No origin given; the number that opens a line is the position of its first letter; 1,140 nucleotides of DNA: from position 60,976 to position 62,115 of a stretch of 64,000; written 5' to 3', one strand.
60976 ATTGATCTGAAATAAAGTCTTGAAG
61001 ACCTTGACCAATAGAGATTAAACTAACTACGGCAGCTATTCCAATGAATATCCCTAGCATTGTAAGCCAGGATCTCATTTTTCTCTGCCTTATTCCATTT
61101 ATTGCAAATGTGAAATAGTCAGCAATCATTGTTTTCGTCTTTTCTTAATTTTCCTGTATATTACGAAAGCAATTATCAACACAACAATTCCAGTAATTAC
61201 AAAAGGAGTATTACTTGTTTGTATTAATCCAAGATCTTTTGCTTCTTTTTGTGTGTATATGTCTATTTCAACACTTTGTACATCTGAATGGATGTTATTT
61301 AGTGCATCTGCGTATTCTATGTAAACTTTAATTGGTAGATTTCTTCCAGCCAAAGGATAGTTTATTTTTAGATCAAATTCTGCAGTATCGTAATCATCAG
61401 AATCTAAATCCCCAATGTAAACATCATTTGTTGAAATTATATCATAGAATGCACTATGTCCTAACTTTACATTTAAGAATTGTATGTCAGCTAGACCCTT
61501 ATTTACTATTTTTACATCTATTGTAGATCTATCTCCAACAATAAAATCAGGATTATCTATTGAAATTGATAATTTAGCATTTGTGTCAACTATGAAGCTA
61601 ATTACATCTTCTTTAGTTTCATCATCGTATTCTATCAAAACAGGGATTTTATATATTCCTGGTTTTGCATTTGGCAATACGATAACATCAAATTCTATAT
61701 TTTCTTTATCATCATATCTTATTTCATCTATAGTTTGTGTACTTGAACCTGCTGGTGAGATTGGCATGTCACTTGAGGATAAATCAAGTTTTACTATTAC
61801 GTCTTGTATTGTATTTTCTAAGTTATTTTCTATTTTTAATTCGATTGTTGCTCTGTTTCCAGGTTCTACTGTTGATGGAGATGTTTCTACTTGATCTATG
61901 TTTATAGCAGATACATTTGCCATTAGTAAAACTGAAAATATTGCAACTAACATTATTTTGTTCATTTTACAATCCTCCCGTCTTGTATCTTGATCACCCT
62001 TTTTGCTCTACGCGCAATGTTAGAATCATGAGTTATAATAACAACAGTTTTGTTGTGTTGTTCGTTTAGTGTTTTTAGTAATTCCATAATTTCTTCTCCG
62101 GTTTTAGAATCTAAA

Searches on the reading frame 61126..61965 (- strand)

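Call 81: search_protein_families(library=pfam, proteins=[window:61126-61965:-], max_evalue=0.001)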
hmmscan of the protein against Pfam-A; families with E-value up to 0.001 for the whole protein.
window:61126-61965:- (279 aa): 1 family
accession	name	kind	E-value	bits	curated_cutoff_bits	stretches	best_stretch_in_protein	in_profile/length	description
PF07705.17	CARDB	-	5.3e-07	30.2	22.7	0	25-119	7-91/101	CARDB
